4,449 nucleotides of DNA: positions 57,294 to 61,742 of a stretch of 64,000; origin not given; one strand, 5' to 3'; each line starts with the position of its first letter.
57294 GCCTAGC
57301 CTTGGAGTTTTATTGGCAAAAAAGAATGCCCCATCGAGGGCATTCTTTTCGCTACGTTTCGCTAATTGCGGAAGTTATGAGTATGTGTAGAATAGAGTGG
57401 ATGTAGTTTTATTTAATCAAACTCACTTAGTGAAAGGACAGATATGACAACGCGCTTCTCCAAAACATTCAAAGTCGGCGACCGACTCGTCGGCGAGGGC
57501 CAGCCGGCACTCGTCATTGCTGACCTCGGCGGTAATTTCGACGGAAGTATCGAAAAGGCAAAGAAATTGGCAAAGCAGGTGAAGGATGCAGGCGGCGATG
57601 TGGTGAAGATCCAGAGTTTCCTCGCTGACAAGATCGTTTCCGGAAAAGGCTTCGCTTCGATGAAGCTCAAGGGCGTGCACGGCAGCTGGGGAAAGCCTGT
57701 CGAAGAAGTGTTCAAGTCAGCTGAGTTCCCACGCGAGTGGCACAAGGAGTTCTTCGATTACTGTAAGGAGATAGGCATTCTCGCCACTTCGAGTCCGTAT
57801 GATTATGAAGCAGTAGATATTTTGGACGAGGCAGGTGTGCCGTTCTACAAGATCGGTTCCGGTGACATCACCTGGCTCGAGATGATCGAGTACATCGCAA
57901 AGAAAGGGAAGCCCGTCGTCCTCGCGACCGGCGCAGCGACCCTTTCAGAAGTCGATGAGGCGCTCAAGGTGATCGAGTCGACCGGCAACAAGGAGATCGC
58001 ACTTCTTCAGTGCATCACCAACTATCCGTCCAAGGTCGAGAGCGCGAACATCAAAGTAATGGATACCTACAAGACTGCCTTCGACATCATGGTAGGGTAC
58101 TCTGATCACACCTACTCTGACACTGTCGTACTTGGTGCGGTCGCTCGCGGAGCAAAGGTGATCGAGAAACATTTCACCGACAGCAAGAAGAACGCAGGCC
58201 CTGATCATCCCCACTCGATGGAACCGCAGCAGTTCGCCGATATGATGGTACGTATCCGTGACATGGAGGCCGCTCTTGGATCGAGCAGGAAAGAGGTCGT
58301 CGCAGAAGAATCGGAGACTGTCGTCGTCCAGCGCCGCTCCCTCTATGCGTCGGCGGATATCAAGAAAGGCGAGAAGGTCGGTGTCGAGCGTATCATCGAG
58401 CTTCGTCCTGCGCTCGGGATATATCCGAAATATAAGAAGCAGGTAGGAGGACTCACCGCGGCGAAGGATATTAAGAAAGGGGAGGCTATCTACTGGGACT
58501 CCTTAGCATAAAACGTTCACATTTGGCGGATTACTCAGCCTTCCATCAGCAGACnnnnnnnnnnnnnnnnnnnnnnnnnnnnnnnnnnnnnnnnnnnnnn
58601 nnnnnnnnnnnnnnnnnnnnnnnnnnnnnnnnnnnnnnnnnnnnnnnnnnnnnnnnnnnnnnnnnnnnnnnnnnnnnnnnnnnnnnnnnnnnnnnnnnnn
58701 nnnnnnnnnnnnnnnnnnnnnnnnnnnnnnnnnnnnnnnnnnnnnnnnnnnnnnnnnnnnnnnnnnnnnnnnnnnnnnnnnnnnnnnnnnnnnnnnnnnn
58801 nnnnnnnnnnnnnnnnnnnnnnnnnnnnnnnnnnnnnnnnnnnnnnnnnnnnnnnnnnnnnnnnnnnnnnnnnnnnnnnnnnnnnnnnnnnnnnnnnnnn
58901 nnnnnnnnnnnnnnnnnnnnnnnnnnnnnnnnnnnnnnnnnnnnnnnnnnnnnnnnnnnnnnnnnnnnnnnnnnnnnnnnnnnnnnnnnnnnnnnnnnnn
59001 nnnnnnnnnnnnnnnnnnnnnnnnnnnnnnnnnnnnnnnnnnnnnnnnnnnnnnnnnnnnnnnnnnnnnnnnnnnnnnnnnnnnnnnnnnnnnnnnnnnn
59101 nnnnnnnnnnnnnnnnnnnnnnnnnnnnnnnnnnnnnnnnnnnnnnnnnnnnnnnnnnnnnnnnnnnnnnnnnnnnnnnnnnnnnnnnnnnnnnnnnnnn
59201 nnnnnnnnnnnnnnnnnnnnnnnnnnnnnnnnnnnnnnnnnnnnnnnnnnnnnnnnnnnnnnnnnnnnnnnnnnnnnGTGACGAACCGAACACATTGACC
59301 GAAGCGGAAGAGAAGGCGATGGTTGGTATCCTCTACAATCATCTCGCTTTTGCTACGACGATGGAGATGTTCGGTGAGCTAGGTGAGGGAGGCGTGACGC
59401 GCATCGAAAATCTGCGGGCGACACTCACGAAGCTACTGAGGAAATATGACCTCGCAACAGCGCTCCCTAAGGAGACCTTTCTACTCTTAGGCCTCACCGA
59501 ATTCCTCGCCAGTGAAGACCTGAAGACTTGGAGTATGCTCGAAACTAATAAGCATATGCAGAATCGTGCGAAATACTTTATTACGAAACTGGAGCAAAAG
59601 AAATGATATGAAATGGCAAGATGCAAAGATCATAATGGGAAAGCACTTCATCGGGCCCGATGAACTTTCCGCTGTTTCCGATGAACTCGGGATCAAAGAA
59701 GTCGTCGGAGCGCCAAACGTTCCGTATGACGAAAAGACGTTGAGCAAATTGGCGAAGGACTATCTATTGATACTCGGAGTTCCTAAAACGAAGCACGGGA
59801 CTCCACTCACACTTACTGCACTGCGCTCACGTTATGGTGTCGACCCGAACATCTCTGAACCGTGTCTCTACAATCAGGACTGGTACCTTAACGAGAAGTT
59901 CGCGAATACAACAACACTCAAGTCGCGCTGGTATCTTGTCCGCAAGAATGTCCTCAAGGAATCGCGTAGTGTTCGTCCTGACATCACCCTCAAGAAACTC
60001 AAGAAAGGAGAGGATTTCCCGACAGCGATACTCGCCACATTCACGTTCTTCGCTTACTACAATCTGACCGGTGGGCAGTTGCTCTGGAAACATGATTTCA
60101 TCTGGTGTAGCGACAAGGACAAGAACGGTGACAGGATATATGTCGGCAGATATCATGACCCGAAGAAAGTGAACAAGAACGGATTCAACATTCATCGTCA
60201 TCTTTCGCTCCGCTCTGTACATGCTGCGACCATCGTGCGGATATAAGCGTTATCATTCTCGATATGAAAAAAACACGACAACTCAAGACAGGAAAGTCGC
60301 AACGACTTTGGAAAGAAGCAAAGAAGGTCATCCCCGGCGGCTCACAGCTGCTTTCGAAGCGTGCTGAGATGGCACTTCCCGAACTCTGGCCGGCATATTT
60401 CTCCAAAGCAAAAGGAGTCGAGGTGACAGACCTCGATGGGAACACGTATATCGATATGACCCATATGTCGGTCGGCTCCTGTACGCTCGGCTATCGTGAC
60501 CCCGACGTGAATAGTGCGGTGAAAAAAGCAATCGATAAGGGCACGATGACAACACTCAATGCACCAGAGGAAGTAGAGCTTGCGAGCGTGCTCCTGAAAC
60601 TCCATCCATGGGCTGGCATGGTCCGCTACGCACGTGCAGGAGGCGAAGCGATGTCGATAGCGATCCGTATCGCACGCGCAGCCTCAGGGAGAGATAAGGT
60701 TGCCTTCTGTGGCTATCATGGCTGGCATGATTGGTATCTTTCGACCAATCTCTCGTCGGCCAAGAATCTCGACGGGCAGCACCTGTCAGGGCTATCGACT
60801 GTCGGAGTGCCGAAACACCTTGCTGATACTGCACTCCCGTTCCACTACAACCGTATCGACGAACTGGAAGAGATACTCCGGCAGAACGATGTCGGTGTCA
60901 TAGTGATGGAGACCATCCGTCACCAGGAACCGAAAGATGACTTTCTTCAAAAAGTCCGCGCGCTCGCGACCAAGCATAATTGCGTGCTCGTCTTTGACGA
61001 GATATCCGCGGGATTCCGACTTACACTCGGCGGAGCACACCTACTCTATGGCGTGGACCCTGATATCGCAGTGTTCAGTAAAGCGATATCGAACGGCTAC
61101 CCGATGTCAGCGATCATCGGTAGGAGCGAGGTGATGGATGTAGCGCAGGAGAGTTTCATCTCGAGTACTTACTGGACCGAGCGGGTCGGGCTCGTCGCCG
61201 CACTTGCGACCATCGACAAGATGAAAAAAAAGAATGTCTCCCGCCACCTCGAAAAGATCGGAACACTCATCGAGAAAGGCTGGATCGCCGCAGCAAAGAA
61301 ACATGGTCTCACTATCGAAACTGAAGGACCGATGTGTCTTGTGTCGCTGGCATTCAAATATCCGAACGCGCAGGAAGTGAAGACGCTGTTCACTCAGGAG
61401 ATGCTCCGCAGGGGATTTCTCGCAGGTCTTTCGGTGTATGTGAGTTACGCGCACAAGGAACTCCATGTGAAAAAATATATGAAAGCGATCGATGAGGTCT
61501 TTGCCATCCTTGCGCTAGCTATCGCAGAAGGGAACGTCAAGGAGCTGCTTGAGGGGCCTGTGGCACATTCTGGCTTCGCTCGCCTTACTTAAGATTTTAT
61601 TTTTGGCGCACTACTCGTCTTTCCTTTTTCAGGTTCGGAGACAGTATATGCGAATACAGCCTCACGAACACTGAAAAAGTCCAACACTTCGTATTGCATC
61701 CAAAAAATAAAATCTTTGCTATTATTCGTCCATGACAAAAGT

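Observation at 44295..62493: Nonulosonic-acid (Pse/Leg-type) biosynthesis gene set lacking an obvious canonical GNAT N-acetyltransferase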

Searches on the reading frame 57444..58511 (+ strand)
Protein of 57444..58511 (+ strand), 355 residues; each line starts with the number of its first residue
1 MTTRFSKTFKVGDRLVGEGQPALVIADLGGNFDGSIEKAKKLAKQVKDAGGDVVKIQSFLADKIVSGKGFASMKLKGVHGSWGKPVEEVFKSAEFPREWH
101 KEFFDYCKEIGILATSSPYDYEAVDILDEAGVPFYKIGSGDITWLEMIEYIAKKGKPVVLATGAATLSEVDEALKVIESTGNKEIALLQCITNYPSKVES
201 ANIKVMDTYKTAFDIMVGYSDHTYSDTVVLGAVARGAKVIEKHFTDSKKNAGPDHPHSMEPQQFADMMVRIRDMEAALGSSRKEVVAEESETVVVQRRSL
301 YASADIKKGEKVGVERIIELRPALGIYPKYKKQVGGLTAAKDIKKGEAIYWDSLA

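Call 4: search_protein_families(library=ncbifam, proteins=[window:57444-58511:+], max_evalue=0.001)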
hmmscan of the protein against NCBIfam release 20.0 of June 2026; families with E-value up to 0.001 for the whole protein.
window:57444-58511:+ (355 aa): 4 families
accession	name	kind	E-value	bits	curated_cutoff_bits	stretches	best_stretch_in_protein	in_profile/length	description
TIGR03569.1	NeuB_NnaB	equivalog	2.3e-93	312.9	399.65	1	23-349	2-329/329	N-acetylneuraminate synthase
TIGR03586.1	PseI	equivalog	1e-90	304.3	340.25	1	22-348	2-326/327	pseudaminic acid synthase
TIGR01361.1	DAHP_synth_Bsub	equivalog_domain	1.1e-05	24.9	267.75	1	119-271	97-257/260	3-deoxy-7-phosphoheptulonate synthase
NF006421.0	PRK08673.1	subfamily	6e-05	22.4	335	1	120-280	167-335/338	3-deoxy-7-phosphoheptulonate synthase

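Call 6: search_protein_families(library=pfam, proteins=[window:57444-58511:+], max_evalue=0.01)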
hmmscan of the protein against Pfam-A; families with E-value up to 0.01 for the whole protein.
window:57444-58511:+ (355 aa): 2 families
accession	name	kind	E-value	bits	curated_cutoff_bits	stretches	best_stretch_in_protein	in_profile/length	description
PF03102.20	NeuB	-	1e-80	271.1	22.1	1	45-282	4-240/241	NeuB family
PF08666.17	SAF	-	6.1e-10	40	21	1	297-354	1-62/63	SAF domain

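Call 9: find_encoding_contigs(protein=window:57444-58511:+, flank=10000, max_places=6)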
Protein window:57444-58511:+ (355 aa): 15 contigs read that carry it; 6 places shown.
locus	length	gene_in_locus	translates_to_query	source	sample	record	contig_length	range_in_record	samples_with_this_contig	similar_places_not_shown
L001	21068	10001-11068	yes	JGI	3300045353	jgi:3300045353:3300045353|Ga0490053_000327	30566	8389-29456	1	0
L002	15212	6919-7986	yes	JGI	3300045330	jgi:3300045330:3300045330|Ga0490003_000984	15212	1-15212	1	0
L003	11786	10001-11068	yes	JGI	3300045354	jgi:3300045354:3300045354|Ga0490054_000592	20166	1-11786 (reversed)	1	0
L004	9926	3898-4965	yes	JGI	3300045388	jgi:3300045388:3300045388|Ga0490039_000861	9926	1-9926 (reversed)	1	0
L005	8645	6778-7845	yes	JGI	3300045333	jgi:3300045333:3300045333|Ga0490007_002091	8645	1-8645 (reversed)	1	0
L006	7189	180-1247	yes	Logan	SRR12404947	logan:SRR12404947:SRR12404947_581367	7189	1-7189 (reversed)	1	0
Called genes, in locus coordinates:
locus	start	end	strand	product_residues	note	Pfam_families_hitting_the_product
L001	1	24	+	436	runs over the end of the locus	PF01041:DegT_DnrJ_EryC1, PF01053:Cys_Met_Meta_PP (weak), PF01212:Beta_elim_lyase (weak)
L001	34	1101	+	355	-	-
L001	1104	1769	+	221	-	PF13489:Methyltransf_23, PF13847:Methyltransf_31, PF08241:Methyltransf_11, PF08242:Methyltransf_12, PF13649:Methyltransf_25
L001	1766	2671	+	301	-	-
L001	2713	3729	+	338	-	PF00106:adh_short (weak), PF04321:RmlD_sub_bind, PF05368:NmrA (weak), PF01073:3Beta_HSD, PF01370:Epimerase, PF02719:Polysacc_synt_2, PF13460:NAD_binding_10, PF16363:GDP_Man_Dehyd, +2 more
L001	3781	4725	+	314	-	PF13489:Methyltransf_23, PF08241:Methyltransf_11, PF08242:Methyltransf_12, PF13847:Methyltransf_31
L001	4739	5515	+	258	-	PF02522:Antibiotic_NAT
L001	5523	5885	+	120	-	PF01648:ACPS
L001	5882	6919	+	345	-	PF12689:Acid_PPase (faint)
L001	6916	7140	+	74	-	PF00550:PP-binding (weak)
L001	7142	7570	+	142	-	PF01575:MaoC_dehydratas, PF13452:FAS1_DH_region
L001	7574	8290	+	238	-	PF00106:adh_short, PF01370:Epimerase (weak), PF08659:KR (weak), PF13561:adh_short_C2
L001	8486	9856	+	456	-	PF01177:Asp_Glu_race (faint)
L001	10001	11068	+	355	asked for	PF03102:NeuB, PF08666:SAF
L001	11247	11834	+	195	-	PF02698:DUF218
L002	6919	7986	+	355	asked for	PF03102:NeuB, PF08666:SAF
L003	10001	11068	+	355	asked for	PF03102:NeuB, PF08666:SAF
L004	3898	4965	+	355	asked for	PF03102:NeuB, PF08666:SAF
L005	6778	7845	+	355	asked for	PF03102:NeuB, PF08666:SAF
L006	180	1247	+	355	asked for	PF03102:NeuB, PF08666:SAF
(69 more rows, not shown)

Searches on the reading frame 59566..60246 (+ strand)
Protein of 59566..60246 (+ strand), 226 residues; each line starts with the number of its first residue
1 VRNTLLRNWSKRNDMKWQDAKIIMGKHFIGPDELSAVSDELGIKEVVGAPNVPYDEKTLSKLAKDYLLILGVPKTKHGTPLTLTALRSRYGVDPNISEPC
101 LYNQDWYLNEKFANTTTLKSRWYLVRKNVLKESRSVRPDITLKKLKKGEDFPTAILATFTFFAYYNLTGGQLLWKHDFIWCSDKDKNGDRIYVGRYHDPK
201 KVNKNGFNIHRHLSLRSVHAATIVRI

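Call 4: search_protein_families(library=ncbifam, proteins=[window:59566-60246:+], max_evalue=0.001)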
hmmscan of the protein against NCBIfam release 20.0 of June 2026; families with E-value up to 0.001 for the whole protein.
window:59566-60246:+ (226 aa): 0 families

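Call 6: search_protein_families(library=pfam, proteins=[window:59566-60246:+], max_evalue=0.01)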
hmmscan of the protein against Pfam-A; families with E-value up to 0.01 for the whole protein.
window:59566-60246:+ (226 aa): 0 families

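Call 71: find_homologous_proteins(query=window:59608-60246:+, max_evalue=0.001)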
Query window:59608-60246:+ (212 aa): 728 proteins with E <= 0.001 among 893 candidates; the best 120 are listed.
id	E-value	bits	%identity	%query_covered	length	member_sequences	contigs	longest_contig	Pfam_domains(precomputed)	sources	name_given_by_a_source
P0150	2.2e-142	490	100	100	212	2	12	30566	-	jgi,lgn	jgi:hypothetical protein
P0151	2.2e-97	343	72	98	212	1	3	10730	-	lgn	-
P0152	6.0e-97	342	70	98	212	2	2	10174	-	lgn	-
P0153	1.2e-96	341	68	99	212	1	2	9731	-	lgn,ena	-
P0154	7.5e-96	338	72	98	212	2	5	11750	-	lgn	-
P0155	1.1e-94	334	70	99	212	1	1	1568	-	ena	-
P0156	3.8e-94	332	69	98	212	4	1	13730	-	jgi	-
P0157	7.4e-94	332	66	99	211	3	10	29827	-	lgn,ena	-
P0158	1.6e-93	330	69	99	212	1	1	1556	-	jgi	jgi:hypothetical protein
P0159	2.2e-93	330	68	99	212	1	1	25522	-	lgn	-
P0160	6.8e-93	328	67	98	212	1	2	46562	-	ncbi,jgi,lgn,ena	-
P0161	7.6e-93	328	65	98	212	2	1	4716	-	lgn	-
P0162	1.0e-92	328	67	99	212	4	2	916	-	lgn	-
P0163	1.1e-92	328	67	99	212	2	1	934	-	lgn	-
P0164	1.3e-92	327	68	98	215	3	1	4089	-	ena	-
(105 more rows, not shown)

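Call 75: search_solved_structures(query=A3, max_evalue=10)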
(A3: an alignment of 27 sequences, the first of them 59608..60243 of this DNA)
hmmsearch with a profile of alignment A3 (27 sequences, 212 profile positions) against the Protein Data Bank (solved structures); distinct sequences matched with E-value up to 10: 2.
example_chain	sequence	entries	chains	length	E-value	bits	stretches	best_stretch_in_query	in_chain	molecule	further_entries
7xlq_A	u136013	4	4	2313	0.065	15.9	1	140-188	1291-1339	Voltage-dependent R-type calcium channel subunit alpha-1E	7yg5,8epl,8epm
7mix_A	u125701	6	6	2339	1.9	11.2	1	140-187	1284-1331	Voltage-dependent N-type calcium channel subunit alpha-1B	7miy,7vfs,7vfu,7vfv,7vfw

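Call 81: predict_structure(alignment_id=A3)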
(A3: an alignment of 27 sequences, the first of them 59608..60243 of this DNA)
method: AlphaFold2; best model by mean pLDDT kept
length: 212 residues; sequences in the alignment: 27
mean_pLDDT: 91.3   pTM: 0.91
mean pLDDT of the five models: 91.3, 90.9, 90.7, 90.7, 90.0
residues with pLDDT >= 90: 159; 70-90: 44; 50-70: 9; < 50: 0
segments of 3 or more residues with pLDDT < 50: none
pLDDT, mean of each block of 10 residues (from residue 1): 98 98 96 94 97 98 96 90 78 82 96 95 93 95 97 94 92 90 70 79 91 87
secondary structure, 60 per line:
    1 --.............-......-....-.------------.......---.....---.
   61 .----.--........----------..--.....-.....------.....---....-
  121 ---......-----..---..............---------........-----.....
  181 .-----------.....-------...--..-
elements in order: H3-13 H17-22 H24-27 H42-48 E52-56 H69-76 H91-95 H97-101 E108-112 H124-129 H140-153 E163-170 E176-181 E193-197 E205-207

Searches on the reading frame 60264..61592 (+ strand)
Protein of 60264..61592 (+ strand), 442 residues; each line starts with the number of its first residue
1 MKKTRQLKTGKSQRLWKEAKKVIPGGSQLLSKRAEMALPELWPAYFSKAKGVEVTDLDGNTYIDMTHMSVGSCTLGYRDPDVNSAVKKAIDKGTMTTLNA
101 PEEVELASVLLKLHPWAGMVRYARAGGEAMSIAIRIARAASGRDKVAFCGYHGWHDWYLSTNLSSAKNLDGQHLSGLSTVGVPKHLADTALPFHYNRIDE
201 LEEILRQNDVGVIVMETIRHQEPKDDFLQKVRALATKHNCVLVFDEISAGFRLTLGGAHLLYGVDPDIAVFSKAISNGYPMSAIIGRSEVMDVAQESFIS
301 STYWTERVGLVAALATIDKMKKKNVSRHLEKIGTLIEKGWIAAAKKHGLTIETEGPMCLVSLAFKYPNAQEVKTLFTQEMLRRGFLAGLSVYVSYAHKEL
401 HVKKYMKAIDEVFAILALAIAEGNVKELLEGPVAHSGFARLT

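Call 4: search_protein_families(library=ncbifam, proteins=[window:60264-61592:+], max_evalue=0.001)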
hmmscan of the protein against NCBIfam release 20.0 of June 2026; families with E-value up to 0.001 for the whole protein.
window:60264-61592:+ (442 aa): 68 families (the best 25 are shown)
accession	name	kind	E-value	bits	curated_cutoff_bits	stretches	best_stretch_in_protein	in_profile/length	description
NF004856.0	PRK06209.1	equivalog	1.2e-80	271.2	486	1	8-440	7-439/450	glutamate-1-semialdehyde 2,1-aminomutase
NF000818.0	PRK00062.1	subfamily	1.5e-66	224.9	398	1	10-414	4-425/429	glutamate-1-semialdehyde 2,1-aminomutase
NF041362.1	GntE_guanitoxin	equivalog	4.8e-65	219.8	525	1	8-360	4-365/426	guanitoxin biosynthesis PLP-dependent transaminase GntE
TIGR00713.1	hemL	equivalog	4.7e-64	216.6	527.3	1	11-414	1-421/423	glutamate-1-semialdehyde 2,1-aminomutase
NF009055.0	PRK12389.1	equivalog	2.1e-49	168.3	637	1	9-416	3-428/431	glutamate-1-semialdehyde 2,1-aminomutase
NF004426.0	PRK05769.1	equivalog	5.8e-39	134.1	552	1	17-386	15-404/441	acetyl ornithine aminotransferase family protein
NF005993.0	PRK08117.1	subfamily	1.9e-34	119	574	1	46-371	29-374/433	aspartate aminotransferase family protein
TIGR00700.1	GABAtrnsam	equivalog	2.1e-34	118.9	506.65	1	44-389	17-382/420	4-aminobutyrate--2-oxoglutarate transaminase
NF004714.0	PRK06058.1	subfamily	7.5e-34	117.1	639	1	23-388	18-407/447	4-aminobutyrate--2-oxoglutarate transaminase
NF053554.1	prodigi_MAP_PigE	equivalog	1.1e-32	113.3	850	1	46-383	404-745/837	prodigiosin MAP biosynthesis aminotransferase PigE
NF001864.0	PRK00615.1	equivalog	1.1e-32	113.1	706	1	11-352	6-351/433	glutamate-1-semialdehyde aminotransferase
NF005376.0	PRK06918.1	equivalog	3e-32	111.6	676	2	208-362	218-379/451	4-aminobutyrate--2-oxoglutarate transaminase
NF049939.1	HyAminethphonNHLyPbfA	equivalog_domain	9.8e-32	109.9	525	1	46-394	47-410/442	(R)-1-hydroxy-2-aminoethylphosphonate ammonia-lyase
NF049976.1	AmadipTransam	equivalog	2e-31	109.3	650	1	37-340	9-326/416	2-aminoadipate transaminase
NF006228.0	PRK08360.1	equivalog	3.4e-31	108.3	608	1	20-389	4-390/443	aspartate aminotransferase family protein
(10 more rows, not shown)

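Call 6: search_protein_families(library=pfam, proteins=[window:60264-61592:+], max_evalue=0.01)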
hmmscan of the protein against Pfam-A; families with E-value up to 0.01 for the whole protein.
window:60264-61592:+ (442 aa): 1 family
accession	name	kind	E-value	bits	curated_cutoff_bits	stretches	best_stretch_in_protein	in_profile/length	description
PF00202.27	Aminotran_3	-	3.2e-46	158.2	30.5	1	44-386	11-370/403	Aminotransferase class-III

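Call 47: search_solved_structures(query=window:60264-61592:+, max_evalue=1e-20)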
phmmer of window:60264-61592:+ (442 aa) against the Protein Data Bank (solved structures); distinct sequences matched with E-value up to 1e-20: 42.
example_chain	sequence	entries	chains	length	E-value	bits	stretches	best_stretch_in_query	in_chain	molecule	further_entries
6w80_A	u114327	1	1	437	1.5e-44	155.8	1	10-364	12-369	Glutamate-1-semialdehyde 2,1-aminomutase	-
3l44_A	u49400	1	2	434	5.1e-40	140.9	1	8-353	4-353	Glutamate-1-semialdehyde 2,1-aminomutase 1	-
2e7u_A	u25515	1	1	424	6.8e-40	140.5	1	12-408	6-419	Glutamate-1-semialdehyde 2,1-aminomutase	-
7lm0_A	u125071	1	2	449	2.7e-38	135.2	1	44-357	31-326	C-6' aminotransferase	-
7lld_A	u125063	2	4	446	2.8e-38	135.2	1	38-359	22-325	C-6' aminotransferase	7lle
2hoy_A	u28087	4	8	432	3.3e-38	134.9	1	7-348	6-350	Glutamate-1-semialdehyde 2,1-aminomutase (GSAM) apo-form | Glutamate-1-semialdehyde 2,1-aminomutase (GSAM) pmp-form | Glutamate-1-semialdehyde 2,1-aminomutase (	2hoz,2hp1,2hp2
2gsa_A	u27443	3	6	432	6.2e-38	134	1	7-348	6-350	GLUTAMATE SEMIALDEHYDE AMINOTRANSFERASE | PROTEIN (GLUTAMATE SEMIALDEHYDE AMINOTRANSFERASE)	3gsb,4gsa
3fq7_A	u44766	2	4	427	6.8e-38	133.9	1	8-348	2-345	Glutamate-1-semialdehyde 2,1-aminomutase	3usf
3fq8_A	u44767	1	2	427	9.3e-38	133.4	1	8-348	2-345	Glutamate-1-semialdehyde 2,1-aminomutase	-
3bs8_A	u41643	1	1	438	1.1e-37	133.2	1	10-351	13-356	Glutamate-1-semialdehyde 2,1-aminomutase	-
3fqa_A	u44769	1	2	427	1.8e-37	132.5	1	8-348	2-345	Glutamate-1-semialdehyde 2,1-aminomutase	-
5i92_A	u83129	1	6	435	4.1e-37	131.3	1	10-293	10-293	Glutamate-1-semialdehyde 2,1-aminomutase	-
2epj_A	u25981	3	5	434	1e-36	130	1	11-349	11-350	Glutamate-1-semialdehyde 2,1-aminomutase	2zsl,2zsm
2cfb_A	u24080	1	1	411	1.2e-36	129.7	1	43-351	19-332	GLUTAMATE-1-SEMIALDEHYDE 2,1-AMINOMUTASE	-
5hdm_A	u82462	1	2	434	2.9e-36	128.5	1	4-348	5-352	Glutamate-1-semialdehyde 2,1-aminomutase 1, chloroplastic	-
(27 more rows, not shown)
